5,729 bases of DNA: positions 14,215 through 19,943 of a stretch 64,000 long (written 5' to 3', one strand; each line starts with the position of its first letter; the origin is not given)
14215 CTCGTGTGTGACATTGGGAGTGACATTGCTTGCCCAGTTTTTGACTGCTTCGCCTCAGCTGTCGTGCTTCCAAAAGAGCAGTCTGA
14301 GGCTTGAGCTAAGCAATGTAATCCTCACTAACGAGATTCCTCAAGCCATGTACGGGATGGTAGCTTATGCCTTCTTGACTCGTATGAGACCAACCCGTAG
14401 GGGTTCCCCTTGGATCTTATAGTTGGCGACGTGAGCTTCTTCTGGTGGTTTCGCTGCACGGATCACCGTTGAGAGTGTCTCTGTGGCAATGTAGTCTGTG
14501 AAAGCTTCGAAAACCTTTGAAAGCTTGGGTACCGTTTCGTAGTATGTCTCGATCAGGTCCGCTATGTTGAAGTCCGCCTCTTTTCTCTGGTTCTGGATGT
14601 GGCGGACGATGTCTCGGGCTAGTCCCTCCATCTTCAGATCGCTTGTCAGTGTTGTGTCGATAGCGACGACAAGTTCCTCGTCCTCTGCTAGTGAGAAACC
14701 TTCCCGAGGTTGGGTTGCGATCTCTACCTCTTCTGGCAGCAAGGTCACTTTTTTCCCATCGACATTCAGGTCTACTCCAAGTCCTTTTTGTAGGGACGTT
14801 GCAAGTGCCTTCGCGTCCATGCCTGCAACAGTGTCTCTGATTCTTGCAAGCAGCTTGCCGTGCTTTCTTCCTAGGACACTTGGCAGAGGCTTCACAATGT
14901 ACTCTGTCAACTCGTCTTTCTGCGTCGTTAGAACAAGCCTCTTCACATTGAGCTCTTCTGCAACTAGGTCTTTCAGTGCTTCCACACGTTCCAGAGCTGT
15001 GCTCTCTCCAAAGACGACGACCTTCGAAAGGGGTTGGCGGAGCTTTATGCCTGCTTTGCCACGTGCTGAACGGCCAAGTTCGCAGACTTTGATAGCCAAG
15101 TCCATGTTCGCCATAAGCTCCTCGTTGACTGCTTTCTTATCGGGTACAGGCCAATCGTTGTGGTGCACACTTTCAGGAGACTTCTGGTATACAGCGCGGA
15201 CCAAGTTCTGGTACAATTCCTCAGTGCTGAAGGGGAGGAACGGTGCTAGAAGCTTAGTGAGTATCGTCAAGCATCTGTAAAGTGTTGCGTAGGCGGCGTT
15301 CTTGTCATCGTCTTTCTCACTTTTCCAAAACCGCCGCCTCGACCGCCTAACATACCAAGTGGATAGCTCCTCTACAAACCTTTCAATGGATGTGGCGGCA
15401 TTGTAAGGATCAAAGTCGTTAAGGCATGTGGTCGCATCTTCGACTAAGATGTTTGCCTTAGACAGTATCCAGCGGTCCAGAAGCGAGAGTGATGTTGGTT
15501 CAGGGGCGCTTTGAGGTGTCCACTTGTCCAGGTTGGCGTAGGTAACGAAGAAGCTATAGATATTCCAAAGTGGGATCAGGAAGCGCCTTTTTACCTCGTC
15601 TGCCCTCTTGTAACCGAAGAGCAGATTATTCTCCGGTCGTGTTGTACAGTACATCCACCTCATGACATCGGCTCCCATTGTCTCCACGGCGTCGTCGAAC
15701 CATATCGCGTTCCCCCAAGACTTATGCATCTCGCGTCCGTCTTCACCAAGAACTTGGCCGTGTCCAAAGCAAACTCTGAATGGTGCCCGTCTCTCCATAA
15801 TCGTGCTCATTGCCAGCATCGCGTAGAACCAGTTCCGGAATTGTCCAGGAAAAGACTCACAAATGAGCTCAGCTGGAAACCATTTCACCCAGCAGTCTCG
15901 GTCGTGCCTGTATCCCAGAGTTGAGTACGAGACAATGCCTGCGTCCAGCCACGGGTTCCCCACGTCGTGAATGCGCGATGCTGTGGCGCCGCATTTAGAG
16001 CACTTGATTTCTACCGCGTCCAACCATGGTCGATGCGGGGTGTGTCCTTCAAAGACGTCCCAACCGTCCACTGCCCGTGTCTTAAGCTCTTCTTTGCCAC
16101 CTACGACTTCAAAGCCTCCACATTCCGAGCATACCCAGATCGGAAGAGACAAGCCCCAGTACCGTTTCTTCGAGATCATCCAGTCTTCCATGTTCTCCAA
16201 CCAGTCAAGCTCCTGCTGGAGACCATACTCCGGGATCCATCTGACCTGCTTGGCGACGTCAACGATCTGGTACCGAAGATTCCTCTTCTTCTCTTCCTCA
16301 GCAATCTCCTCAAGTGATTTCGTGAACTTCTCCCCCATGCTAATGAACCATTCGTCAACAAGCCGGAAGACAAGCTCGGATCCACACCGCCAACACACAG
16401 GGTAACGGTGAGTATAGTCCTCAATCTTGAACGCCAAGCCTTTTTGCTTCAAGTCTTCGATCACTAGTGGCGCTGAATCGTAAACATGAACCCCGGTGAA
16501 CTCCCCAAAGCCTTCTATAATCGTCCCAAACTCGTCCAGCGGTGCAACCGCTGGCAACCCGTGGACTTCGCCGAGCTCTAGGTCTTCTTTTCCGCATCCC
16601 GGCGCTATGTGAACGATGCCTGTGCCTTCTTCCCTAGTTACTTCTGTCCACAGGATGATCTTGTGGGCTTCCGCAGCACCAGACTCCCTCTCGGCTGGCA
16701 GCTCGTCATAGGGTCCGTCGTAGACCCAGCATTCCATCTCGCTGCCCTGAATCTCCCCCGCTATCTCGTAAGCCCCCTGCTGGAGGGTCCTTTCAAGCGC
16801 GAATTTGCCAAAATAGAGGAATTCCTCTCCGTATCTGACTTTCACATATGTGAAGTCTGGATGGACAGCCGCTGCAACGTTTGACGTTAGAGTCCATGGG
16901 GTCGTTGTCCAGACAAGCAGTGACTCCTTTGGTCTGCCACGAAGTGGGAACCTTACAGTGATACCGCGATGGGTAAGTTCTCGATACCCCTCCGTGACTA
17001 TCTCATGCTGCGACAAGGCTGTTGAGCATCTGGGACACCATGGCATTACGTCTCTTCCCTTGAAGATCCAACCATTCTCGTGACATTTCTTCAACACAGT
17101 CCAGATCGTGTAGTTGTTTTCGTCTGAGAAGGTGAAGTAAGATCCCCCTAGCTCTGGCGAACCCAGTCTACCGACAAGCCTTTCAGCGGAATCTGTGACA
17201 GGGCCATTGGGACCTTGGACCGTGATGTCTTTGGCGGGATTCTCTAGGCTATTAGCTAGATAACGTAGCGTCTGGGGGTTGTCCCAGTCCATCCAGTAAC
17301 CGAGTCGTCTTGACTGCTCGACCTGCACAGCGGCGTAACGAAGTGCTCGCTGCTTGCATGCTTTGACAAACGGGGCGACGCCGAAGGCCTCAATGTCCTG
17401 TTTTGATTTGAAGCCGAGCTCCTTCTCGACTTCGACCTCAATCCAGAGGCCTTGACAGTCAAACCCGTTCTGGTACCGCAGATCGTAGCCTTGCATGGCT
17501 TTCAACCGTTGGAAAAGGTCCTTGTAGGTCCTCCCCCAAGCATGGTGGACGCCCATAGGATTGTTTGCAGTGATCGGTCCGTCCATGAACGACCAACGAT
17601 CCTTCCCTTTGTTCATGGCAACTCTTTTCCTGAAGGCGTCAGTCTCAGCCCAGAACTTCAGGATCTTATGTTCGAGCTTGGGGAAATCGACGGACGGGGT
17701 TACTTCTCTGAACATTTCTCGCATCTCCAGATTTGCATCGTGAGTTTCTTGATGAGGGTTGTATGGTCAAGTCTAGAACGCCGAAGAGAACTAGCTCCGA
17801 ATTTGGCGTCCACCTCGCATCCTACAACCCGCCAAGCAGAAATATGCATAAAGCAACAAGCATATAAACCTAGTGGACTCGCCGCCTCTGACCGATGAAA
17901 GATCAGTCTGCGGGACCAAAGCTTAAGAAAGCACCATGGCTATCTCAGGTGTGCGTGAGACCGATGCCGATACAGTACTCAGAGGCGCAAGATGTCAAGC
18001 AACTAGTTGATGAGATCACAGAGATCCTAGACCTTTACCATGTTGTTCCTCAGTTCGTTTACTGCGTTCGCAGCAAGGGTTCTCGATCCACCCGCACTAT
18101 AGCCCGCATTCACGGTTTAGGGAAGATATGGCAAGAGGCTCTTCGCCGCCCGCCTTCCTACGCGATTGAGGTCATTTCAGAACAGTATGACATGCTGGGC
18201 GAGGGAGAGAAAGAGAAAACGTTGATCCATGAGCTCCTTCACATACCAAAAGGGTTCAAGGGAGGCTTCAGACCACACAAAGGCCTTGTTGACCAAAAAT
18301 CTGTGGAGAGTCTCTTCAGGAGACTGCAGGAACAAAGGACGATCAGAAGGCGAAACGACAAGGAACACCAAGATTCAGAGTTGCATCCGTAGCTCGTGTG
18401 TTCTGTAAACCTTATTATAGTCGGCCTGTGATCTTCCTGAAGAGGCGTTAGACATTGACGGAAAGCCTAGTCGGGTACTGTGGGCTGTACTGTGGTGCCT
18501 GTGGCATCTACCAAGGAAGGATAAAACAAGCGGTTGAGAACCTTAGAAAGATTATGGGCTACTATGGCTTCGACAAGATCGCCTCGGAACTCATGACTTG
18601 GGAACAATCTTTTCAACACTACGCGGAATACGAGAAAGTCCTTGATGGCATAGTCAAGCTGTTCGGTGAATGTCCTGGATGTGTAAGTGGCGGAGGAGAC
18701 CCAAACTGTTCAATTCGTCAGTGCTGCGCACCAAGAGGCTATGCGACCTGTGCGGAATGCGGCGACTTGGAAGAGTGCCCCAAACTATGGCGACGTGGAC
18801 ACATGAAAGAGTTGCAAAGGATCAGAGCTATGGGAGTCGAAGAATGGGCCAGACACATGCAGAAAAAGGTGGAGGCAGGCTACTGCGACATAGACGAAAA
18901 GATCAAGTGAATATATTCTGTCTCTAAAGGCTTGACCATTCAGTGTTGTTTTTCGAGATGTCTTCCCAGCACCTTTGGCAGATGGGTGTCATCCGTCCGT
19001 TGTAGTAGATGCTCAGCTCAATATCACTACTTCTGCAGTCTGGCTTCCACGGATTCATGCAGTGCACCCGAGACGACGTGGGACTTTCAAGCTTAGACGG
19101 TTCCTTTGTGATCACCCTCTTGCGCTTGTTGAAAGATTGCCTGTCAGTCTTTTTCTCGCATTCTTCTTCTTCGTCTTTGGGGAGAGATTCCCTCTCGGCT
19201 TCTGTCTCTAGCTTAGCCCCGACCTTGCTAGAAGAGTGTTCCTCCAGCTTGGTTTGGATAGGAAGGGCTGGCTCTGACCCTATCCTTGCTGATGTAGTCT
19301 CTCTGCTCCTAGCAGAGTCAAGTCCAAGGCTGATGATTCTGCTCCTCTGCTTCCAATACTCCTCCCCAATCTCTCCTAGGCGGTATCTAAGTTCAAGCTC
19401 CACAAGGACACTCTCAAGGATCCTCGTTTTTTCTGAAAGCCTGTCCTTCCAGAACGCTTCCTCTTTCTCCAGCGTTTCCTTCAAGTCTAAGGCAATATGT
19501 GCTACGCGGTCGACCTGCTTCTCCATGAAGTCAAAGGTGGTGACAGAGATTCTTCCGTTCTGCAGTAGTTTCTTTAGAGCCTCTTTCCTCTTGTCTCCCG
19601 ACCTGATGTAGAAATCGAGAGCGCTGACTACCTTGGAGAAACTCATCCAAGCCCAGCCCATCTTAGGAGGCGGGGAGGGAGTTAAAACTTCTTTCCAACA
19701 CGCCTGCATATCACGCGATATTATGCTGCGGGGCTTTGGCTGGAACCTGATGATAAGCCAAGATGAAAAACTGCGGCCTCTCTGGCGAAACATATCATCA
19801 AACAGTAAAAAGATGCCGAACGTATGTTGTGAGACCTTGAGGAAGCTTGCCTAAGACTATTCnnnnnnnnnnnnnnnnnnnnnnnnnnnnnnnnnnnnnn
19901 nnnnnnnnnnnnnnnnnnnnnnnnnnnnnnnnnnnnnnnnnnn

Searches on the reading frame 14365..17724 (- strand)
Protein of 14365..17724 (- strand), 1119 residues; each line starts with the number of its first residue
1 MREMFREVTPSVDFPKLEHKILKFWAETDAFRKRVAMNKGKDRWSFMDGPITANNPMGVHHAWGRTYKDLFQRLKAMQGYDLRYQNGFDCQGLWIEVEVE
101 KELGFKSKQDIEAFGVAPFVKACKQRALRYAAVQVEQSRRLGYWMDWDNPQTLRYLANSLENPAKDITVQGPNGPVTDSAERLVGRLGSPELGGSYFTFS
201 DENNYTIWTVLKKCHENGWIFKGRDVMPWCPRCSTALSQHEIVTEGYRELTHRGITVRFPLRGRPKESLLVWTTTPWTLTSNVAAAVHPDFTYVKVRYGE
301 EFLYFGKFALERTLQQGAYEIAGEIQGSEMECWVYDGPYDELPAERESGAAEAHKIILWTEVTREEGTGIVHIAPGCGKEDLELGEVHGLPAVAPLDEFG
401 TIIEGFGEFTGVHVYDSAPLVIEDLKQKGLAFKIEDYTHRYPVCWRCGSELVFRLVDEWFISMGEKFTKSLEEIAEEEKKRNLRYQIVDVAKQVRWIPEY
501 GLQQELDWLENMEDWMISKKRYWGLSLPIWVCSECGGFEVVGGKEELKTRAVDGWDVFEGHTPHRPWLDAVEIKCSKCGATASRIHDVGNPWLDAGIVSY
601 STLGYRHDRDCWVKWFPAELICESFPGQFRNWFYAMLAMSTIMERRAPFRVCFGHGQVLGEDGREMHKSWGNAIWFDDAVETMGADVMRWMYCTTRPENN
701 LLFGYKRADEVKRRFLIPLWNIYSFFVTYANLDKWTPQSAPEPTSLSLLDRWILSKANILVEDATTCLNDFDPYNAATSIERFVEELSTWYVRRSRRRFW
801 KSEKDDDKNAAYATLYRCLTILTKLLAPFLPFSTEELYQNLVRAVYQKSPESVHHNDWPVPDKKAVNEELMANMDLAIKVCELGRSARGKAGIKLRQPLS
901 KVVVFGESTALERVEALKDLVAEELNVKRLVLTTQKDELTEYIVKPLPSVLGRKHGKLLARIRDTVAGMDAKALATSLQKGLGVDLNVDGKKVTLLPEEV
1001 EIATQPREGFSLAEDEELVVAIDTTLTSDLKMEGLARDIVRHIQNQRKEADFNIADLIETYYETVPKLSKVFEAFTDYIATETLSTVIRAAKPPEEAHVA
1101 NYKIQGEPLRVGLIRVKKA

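Call 41: search_protein_families(library=pfam, proteins=[window:14365-17724:-], max_evalue=0.00001)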
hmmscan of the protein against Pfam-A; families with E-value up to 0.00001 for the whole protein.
window:14365-17724:- (1119 aa): 4 families
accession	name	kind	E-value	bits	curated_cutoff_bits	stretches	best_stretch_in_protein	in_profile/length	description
PF00133.28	tRNA-synt_1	-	5.6e-79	266.3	22.7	2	194-697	130-407/414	tRNA synthetases class I (I, L, M and V)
PF19302.4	DUF5915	-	1e-47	162.6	27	1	918-1113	1-192/195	Domain of unknown function (DUF5915)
PF08264.19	Anticodon_1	-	2.9e-35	121.8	25.1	1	750-902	1-147/148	Anticodon-binding domain of tRNA ligase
PF09334.17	tRNA-synt_1g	-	1e-08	34.8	20.1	0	592-699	248-361/391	tRNA synthetases class I (M)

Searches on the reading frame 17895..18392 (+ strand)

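Call 36: search_protein_families(library=pfam, proteins=[window:17895-18392:+], max_evalue=0.001)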
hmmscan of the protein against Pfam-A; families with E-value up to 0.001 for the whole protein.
window:17895-18392:+ (165 aa): 1 family
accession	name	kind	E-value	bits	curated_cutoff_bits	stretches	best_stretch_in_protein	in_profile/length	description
PF18894.6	PhageMetallopep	-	3.8e-18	66.3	23.7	1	27-128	2-110/134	Putative phage metallopeptidase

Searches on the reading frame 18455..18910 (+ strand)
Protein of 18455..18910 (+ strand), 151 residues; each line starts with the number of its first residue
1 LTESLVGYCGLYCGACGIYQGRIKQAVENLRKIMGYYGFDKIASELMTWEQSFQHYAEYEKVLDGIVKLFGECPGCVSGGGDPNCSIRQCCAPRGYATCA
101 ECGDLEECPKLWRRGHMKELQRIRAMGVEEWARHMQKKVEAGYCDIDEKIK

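Call 36: search_protein_families(library=pfam, proteins=[window:18455-18910:+], max_evalue=0.001)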
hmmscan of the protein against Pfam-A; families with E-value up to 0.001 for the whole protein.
window:18455-18910:+ (151 aa): 1 family
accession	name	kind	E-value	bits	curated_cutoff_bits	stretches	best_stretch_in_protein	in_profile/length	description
PF12675.12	DUF3795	-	2.7e-11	44.2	22.6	1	6-111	2-81/83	Protein of unknown function (DUF3795)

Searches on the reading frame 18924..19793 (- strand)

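Call 40: search_protein_families(library=pfam, proteins=[window:18924-19793:-], max_evalue=0.00001)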
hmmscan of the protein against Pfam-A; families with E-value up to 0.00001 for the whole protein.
window:18924-19793:- (289 aa): 0 families

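Call 42: search_protein_families(library=pfam, proteins=[window:18924-19793:-], max_evalue=0.01)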
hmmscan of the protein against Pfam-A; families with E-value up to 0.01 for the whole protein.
window:18924-19793:- (289 aa): 2 families
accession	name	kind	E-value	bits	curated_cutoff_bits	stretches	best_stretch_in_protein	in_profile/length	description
PF18822.6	CdvA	-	0.0024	18.3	30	1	68-162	1-95/123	CdvA-like coiled-coil domain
PF05120.17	GvpG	-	0.006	17.2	30.6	0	127-151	34-58/67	Gas vesicle protein G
